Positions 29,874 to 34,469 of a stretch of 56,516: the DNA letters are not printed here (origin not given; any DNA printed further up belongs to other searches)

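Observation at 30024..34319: Giant single-polypeptide activase-dehydratase-like (ATP-driven low-potential Fe-S) machine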

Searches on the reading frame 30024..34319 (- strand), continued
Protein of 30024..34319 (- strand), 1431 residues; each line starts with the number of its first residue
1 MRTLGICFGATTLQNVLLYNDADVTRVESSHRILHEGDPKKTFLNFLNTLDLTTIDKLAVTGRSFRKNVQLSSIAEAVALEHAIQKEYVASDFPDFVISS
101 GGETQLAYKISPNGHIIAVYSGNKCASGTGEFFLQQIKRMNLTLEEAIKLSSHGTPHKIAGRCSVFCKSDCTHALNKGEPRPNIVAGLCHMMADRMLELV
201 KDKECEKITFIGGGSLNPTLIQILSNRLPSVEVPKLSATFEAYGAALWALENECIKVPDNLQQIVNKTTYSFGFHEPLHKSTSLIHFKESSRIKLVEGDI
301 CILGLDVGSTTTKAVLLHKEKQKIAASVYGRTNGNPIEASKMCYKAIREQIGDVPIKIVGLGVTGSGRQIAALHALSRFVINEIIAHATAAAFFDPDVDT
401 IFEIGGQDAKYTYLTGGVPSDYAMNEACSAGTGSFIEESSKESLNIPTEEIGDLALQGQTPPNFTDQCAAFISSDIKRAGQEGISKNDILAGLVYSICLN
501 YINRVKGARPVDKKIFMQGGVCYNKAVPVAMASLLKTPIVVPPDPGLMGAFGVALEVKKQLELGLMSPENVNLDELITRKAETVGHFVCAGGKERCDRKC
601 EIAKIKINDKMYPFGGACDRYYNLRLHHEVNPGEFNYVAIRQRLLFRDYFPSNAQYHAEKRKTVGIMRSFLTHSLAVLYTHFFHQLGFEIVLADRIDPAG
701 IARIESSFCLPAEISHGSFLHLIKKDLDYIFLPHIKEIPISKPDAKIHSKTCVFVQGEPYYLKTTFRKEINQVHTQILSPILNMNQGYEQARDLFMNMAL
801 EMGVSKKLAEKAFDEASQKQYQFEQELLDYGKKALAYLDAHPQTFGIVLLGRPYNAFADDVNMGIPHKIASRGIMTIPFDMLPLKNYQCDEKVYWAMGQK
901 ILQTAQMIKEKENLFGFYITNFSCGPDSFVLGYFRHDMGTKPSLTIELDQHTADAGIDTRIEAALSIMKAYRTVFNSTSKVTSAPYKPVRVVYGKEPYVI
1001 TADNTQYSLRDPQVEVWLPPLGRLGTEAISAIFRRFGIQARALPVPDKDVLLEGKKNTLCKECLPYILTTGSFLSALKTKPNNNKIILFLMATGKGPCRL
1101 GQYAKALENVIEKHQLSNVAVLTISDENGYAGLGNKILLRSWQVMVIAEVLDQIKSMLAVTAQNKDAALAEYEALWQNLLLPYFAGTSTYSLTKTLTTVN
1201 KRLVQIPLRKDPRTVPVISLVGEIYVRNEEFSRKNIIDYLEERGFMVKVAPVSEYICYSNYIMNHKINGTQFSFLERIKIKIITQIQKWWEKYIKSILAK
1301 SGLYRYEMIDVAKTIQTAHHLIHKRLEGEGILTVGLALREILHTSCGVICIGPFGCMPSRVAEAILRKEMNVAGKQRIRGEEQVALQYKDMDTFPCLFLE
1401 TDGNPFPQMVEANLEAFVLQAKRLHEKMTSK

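Call 23: list_cluster_members(proteins=[P0001, P0002, P0003, P0004, P0005, P0007, P0008, P0009, P0010, P0011])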
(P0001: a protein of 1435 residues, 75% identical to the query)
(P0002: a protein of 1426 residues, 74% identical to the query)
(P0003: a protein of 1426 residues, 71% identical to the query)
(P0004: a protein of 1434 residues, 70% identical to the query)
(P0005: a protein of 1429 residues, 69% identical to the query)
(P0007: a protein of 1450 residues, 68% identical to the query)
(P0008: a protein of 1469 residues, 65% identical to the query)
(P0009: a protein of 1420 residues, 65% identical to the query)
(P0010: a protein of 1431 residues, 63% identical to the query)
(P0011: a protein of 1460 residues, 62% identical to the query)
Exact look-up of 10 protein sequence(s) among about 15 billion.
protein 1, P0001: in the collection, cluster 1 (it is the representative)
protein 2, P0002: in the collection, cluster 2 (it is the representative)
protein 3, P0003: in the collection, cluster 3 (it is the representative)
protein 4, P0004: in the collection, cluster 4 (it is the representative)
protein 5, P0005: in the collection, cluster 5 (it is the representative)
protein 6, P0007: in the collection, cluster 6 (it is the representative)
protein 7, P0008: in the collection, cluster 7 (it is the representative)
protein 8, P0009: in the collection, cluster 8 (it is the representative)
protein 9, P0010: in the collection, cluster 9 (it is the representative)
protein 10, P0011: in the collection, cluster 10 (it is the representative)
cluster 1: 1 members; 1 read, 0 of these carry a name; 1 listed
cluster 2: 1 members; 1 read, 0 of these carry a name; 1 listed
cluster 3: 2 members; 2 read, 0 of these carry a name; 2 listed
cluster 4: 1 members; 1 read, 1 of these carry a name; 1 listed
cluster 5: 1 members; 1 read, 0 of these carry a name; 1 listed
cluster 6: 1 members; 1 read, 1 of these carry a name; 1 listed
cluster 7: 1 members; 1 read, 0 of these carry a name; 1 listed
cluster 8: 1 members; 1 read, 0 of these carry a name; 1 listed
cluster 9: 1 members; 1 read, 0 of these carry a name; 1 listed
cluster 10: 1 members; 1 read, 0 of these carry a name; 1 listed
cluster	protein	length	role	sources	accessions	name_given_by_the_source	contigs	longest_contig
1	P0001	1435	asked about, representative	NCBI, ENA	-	-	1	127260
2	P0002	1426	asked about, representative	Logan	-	-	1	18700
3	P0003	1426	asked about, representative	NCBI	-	-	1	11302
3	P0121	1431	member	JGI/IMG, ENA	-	-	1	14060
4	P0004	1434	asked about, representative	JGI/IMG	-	predicted CoA-substrate-specific enzyme activase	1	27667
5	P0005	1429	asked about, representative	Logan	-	-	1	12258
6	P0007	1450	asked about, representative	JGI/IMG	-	predicted CoA-substrate-specific enzyme activase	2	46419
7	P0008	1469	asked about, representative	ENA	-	-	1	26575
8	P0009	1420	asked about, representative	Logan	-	-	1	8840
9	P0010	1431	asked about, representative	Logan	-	-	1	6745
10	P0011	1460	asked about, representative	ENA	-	-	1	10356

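Call 34: find_homologous_proteins(query=L033:8001-12320:+, max_evalue=1e-30)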
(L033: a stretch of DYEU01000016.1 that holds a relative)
Query L033:8001-12320:+ (1440 aa): 7113 proteins with E <= 1e-30 among 8000 candidates; the best 120 are listed.
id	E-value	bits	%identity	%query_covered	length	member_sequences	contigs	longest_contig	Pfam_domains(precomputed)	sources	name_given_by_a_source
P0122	0.0e+0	3255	100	100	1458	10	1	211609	PF01869.27,PF02782.23,PF09989.16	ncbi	-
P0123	0.0e+0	2887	88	100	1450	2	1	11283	PF01869.27,PF09989.16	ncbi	-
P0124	0.0e+0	2511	77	100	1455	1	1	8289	PF01869.27,PF09989.16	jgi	jgi:predicted CoA-substrate-specific enzyme activase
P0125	0.0e+0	2504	76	100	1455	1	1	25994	PF01869.27,PF09989.16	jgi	jgi:predicted CoA-substrate-specific enzyme activase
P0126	0.0e+0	2501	76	100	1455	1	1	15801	PF01869.27,PF02782.23,PF09989.16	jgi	jgi:predicted CoA-substrate-specific enzyme activase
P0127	0.0e+0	2497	76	100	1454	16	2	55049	PF01869.27,PF09989.16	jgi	-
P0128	0.0e+0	2496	76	100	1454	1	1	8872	PF01869.27,PF09989.16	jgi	jgi:predicted CoA-substrate-specific enzyme activase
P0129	0.0e+0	2495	76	100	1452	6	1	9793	PF01869.27,PF09989.16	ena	-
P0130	0.0e+0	2494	76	100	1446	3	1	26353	PF01869.27,PF09989.16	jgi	jgi:predicted CoA-substrate-specific enzyme activase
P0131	0.0e+0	2493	76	100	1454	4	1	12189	PF01869.27,PF09989.16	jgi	jgi:predicted CoA-substrate-specific enzyme activase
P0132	0.0e+0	2493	76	100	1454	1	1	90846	PF01869.27,PF09989.16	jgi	jgi:predicted CoA-substrate-specific enzyme activase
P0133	0.0e+0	2492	75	100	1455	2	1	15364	PF01869.27,PF09989.16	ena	-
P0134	0.0e+0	2489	75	100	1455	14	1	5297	PF01869.27,PF09989.16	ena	-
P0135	0.0e+0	2486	75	100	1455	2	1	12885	PF01869.27,PF09989.16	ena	-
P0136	0.0e+0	2484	75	100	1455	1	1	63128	PF01869.27,PF09989.16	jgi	jgi:predicted CoA-substrate-specific enzyme activase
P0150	0.0e+0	2441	75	100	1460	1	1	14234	PF01869.27,PF09989.16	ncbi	-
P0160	0.0e+0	2360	72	100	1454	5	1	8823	PF01869.27,PF02782.23,PF09989.16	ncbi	-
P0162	0.0e+0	2334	71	100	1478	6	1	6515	PF01869.27,PF09989.16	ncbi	-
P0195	0.0e+0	2264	67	100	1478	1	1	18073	PF01869.27,PF09989.16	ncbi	-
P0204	0.0e+0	2257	69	100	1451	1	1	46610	PF01869.27,PF09989.16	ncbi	-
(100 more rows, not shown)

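Call 56: list_cluster_members(proteins=[P0122, P0123, P0150, P0160, P0162, P0195, P0204])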
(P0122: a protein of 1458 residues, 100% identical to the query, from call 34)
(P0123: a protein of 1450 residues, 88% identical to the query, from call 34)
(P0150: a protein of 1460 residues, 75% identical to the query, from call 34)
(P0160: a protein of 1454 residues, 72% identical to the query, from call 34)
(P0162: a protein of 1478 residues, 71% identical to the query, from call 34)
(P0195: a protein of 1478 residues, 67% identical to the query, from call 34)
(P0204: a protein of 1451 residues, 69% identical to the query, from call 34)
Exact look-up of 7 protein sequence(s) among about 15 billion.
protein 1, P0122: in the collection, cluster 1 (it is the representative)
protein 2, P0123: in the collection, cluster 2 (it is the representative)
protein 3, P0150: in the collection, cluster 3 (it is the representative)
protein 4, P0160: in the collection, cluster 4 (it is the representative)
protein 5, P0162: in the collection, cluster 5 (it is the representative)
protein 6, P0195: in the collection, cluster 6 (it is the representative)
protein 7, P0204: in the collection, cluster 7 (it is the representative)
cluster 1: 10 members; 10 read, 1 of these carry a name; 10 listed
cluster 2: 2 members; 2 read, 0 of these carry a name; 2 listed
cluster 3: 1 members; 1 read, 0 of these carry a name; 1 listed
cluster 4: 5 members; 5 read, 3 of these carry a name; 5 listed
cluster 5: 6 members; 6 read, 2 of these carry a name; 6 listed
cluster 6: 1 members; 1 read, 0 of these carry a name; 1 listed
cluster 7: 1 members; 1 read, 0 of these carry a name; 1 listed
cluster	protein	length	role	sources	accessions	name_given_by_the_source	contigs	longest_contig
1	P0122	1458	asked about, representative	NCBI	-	-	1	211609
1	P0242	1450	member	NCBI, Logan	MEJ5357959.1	MAG: acyl-CoA dehydratase activase [Desulfobacterales bacterium]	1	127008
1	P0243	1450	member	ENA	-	-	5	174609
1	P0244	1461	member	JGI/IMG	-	-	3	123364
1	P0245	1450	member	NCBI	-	-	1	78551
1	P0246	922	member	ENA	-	-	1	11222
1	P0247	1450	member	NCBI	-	-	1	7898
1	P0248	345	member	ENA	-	-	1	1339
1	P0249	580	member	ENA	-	-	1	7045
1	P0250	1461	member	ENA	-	-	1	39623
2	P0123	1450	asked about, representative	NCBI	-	-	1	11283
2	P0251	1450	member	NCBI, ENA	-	-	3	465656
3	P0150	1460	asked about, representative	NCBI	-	-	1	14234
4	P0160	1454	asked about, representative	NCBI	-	-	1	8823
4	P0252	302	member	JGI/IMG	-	predicted nucleotide-binding protein (sugar kinase/HSP70/actin superfamily)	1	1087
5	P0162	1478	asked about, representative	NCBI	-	-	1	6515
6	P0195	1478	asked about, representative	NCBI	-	-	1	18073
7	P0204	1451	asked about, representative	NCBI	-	-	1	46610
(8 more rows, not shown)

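Call 57: search_protein_families(library=pfam, proteins=[window:30024-34319:-, L033:8001-12320:+], max_evalue=10)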
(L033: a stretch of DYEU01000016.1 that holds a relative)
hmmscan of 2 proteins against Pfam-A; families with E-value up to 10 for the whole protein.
window:30024-34319:- (1431 aa): 8 families
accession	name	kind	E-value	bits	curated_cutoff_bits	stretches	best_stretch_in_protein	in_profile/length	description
PF01869.26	BcrAD_BadFG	-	1.3e-56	192.6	31.5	2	303-555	1-269/271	BadF/BadG/BcrA/BcrD ATPase family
PF09989.15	DUF2229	-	3.5e-49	167.8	29.4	1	663-882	1-218/218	CoA enzyme activase uncharacterised domain (DUF2229)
PF02782.22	FGGY_C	-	1.8e-08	34.8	27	2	458-555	97-192/198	FGGY family of carbohydrate kinases, C-terminal domain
PF22716.1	SNaCT11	-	0.0015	19.3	27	1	1220-1323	61-159/164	Short NACHT-associated C-Terminal domain, family 11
PF03702.20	AnmK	-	0.022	14.3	24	1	182-234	263-317/367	Anhydro-N-acetylmuramic acid kinase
PF10200.14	Ndufs5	-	0.05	14.3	21.2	1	133-177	3-49/96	NADH:ubiquinone oxidoreductase, NDUFS5-15kDa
PF00370.27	FGGY_N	-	0.099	12.7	28.8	1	302-328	2-28/245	FGGY family of carbohydrate kinases, N-terminal domain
PF22521.2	HypF_C_2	-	0.25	11.5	27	1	183-230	172-219/241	Carbamoyltransferase, Kae1-like Domain, second subdomain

L033:8001-12320:+ (1440 aa): 6 families
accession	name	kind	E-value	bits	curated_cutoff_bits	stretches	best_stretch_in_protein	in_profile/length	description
PF01869.26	BcrAD_BadFG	-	4.2e-62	210.6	31.5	2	304-560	1-269/271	BadF/BadG/BcrA/BcrD ATPase family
PF09989.15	DUF2229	-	5.8e-45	154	29.4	1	669-892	1-217/218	CoA enzyme activase uncharacterised domain (DUF2229)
PF02782.22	FGGY_C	-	8.1e-07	29.4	27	1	460-560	94-192/198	FGGY family of carbohydrate kinases, C-terminal domain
PF22521.2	HypF_C_2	-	0.00065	20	27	1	175-230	162-217/241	Carbamoyltransferase, Kae1-like Domain, second subdomain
PF03702.20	AnmK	-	0.022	14.3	24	1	175-235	254-316/367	Anhydro-N-acetylmuramic acid kinase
PF11512.13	Atu4866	-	0.07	14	25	1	557-596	6-44/75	Agrobacterium tumefaciens protein Atu4866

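Call 67: find_encoding_contigs(protein=P0251, flank=6000, max_places=4)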
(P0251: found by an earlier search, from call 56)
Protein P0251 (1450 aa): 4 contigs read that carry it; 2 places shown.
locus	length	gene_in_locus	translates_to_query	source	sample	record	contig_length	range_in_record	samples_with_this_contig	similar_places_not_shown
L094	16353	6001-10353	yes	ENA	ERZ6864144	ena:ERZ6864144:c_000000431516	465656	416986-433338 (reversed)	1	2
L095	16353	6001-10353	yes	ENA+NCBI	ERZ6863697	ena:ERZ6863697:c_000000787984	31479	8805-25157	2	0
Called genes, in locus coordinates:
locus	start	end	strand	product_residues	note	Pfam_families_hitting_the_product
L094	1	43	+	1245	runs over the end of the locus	PF05359:DUF748 (faint), PF13116:YhdP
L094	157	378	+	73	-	-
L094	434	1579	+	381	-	PF04055:Radical_SAM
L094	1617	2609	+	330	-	PF00108:Thiolase_N (weak), PF08545:ACP_syn_III, PF08541:ACP_syn_III_C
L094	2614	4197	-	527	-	PF03023:MurJ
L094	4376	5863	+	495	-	PF01066:CDP-OH_P_transf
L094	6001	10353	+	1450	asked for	PF01869:BcrAD_BadFG, PF09989:DUF2229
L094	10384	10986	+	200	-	PF00881:Nitroreductase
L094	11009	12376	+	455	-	PF07690:MFS_1, PF11700:ATG22, PF07690:MFS_1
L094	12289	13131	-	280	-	PF03009:GDPD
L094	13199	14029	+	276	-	PF01261:AP_endonuc_2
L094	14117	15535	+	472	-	PF00586:AIRS, PF02769:AIRS_C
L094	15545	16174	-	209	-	PF00440:TetR_N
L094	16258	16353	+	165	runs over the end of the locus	PF04073:tRNA_edit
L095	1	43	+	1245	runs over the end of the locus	PF05359:DUF748 (faint), PF13116:YhdP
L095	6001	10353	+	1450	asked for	PF01869:BcrAD_BadFG, PF09989:DUF2229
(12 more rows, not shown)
